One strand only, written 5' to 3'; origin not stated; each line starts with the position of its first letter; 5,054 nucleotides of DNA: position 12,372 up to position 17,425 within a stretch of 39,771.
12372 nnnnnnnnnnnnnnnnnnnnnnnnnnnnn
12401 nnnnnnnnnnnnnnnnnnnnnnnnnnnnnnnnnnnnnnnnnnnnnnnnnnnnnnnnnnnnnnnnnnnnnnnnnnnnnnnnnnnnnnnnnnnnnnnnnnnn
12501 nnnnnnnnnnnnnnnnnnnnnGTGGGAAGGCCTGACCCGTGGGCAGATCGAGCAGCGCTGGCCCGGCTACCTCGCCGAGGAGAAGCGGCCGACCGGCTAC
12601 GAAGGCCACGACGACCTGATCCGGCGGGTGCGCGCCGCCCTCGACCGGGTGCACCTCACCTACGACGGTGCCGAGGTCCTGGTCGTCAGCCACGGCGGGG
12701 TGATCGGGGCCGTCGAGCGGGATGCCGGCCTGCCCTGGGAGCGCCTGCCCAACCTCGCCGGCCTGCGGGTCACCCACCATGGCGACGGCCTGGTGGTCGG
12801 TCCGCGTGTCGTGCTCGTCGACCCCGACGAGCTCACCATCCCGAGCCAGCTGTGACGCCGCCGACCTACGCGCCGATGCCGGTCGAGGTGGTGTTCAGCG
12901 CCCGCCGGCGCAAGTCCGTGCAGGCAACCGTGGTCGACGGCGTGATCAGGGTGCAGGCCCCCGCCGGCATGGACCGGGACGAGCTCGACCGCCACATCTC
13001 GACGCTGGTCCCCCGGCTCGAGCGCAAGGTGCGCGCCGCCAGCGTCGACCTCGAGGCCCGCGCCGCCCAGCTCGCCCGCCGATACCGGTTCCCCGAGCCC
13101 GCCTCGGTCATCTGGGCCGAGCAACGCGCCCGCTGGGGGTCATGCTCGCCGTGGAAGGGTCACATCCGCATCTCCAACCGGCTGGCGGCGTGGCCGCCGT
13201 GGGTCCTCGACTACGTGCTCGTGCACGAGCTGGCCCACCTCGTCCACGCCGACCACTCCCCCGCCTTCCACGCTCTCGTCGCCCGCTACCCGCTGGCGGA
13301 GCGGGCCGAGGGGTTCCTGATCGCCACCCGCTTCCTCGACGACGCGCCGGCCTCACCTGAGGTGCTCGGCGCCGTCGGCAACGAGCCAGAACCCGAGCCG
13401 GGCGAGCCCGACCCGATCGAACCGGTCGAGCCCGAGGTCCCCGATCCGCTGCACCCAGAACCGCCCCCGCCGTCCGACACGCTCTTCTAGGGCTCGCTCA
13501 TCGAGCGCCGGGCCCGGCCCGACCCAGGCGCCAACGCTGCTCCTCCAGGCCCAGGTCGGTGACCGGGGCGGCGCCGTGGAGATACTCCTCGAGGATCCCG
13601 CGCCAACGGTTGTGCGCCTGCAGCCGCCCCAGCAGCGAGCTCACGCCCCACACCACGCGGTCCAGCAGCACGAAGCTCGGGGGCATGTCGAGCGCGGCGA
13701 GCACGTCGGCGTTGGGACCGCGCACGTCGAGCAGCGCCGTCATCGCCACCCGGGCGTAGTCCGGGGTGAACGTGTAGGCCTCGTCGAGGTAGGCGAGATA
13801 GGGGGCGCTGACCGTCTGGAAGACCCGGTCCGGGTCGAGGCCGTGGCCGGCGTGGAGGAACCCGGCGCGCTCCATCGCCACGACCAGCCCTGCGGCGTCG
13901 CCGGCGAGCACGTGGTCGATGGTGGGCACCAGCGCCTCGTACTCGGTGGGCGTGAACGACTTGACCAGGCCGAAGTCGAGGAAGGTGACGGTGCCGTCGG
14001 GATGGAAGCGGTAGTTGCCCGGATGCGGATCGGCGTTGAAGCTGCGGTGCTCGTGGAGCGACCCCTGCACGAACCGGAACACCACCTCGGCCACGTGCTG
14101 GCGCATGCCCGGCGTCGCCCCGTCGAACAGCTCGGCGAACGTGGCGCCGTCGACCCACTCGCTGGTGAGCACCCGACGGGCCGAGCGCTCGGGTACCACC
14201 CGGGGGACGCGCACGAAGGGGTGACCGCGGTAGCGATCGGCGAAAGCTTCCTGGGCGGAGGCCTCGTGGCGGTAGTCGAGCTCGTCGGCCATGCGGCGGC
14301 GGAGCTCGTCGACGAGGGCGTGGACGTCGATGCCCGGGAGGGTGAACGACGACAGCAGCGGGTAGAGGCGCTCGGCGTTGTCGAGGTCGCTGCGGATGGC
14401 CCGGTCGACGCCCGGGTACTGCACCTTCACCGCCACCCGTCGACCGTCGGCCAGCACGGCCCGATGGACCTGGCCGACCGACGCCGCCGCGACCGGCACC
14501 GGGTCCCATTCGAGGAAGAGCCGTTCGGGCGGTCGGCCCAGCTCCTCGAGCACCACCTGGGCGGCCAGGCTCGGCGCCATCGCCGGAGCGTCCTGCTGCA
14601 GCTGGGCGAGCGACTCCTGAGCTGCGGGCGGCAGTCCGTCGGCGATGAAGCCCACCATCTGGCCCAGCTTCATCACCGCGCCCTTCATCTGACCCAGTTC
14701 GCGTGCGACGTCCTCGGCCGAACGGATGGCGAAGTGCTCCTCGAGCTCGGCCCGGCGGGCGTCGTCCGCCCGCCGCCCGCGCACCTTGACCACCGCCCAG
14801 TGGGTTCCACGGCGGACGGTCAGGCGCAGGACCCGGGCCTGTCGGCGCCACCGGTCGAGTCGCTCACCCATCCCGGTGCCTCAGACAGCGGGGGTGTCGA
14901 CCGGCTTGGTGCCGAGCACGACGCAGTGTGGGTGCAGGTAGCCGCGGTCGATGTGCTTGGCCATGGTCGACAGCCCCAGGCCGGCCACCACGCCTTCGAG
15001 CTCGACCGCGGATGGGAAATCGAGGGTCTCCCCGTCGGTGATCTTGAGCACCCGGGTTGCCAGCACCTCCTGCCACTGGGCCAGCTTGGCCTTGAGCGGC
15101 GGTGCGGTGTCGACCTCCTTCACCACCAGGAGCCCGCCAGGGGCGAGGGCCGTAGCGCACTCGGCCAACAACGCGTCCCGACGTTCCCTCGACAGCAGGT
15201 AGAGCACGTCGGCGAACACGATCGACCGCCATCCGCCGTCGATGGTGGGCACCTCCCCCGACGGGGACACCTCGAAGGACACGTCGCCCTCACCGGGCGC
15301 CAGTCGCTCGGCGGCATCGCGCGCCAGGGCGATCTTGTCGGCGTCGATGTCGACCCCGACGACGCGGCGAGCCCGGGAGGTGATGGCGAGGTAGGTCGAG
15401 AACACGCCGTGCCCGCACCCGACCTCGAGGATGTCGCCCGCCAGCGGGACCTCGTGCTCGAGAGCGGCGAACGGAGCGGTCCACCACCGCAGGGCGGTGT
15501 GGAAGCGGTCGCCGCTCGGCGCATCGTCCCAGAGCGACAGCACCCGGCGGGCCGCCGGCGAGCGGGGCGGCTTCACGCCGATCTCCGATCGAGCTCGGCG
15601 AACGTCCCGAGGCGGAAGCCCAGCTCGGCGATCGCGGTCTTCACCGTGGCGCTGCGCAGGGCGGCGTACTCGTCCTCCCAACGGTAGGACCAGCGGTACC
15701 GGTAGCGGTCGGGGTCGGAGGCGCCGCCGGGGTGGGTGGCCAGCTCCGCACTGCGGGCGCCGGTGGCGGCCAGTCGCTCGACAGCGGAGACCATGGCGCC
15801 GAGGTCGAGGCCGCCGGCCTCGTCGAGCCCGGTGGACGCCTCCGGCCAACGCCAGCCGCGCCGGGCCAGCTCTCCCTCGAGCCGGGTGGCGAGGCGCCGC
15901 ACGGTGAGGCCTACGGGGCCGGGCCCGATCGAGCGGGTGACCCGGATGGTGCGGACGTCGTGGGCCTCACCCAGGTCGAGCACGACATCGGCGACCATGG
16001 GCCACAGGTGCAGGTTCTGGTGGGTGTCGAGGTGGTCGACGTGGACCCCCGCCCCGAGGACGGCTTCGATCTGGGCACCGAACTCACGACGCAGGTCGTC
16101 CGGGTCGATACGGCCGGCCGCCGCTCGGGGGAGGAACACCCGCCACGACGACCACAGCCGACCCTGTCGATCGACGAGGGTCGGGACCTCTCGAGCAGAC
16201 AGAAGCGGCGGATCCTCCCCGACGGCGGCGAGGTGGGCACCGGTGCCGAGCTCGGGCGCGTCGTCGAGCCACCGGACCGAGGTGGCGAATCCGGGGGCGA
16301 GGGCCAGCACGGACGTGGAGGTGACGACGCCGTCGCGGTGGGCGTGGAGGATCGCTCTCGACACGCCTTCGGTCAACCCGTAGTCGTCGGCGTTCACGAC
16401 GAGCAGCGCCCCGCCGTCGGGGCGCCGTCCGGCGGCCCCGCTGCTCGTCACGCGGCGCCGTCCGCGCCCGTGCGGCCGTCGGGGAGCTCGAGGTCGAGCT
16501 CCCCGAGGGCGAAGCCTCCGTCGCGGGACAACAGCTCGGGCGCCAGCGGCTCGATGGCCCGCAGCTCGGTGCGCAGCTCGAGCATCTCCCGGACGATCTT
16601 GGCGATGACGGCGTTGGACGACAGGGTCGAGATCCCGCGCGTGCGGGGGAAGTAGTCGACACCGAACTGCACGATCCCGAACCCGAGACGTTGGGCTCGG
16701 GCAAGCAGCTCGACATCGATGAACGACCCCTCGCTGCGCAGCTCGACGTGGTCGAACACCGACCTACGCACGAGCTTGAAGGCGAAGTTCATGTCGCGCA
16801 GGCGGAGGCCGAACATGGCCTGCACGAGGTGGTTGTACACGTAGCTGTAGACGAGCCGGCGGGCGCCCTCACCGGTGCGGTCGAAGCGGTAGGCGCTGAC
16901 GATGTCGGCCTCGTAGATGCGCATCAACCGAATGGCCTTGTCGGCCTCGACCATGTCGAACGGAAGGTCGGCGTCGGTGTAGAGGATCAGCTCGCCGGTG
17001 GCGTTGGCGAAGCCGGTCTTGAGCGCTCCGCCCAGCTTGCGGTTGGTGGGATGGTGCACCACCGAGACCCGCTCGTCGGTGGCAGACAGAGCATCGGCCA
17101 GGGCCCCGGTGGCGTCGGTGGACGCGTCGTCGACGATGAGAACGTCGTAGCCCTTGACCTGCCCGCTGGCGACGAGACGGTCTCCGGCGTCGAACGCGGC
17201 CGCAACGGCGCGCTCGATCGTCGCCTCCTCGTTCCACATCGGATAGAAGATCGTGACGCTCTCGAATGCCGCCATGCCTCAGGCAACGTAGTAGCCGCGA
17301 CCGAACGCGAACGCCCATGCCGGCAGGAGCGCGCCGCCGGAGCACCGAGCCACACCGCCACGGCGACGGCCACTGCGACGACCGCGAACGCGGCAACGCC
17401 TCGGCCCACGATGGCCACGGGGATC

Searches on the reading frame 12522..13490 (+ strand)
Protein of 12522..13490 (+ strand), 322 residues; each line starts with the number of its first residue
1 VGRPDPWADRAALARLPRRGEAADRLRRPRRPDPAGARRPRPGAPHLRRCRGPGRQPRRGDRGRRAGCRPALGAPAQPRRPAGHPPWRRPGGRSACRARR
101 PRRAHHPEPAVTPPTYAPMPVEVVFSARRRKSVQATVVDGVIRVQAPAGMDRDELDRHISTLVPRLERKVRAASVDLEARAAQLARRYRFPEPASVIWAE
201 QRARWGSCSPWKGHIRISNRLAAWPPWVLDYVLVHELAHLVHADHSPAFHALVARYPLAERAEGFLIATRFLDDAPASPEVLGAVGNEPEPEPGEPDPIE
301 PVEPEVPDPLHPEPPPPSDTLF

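Call 58: search_protein_families(library=pfam, proteins=[window:12522-13490:+], max_evalue=0.00001)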
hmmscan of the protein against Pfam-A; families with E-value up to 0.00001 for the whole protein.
window:12522-13490:+ (322 aa): 1 family
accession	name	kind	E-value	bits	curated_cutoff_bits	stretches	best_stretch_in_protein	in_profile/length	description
PF01863.23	YgjP-like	-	7.6e-24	85.3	26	1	172-256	111-193/207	YgjP-like, metallopeptidase domain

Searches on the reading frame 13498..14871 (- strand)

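Call 58: search_protein_families(library=pfam, proteins=[window:13498-14871:-], max_evalue=0.00001)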
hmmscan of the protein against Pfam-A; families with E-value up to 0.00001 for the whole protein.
window:13498-14871:- (457 aa): 1 family
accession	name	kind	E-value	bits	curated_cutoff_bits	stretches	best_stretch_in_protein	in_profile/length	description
PF03109.22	ABC1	-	2.5e-61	207.3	22.9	1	90-329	1-240/244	ABC1 atypical kinase-like domain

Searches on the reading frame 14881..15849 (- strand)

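Call 58: search_protein_families(library=pfam, proteins=[window:14881-15849:-], max_evalue=0.00001)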
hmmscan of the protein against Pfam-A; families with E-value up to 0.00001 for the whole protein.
window:14881-15849:- (322 aa): 5 families
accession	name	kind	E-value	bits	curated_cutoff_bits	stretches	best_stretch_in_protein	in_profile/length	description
PF13649.12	Methyltransf_25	-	5e-14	53.2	27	1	140-239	1-97/97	Methyltransferase domain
PF13847.12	Methyltransf_31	-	5.2e-12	46.1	27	1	140-263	7-129/145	Methyltransferase domain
PF08241.18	Methyltransf_11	-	5.7e-11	43.4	21.2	1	141-243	1-95/95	Methyltransferase domain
PF13489.12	Methyltransf_23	-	5.1e-09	36.5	27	1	135-275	21-149/164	Methyltransferase domain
PF08242.18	Methyltransf_12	-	2.6e-08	34.9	30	1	141-241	1-98/98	Methyltransferase domain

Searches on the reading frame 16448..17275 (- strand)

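Call 11: search_protein_families(library=pfam, proteins=[window:16448-17275:-])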
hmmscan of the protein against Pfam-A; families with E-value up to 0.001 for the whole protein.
window:16448-17275:- (275 aa): 1 family
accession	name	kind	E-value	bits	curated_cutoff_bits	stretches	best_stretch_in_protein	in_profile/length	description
PF00535.33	Glycos_transf_2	-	4.1e-25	89.1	23.3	1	9-176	2-166/168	Glycosyl transferase family 2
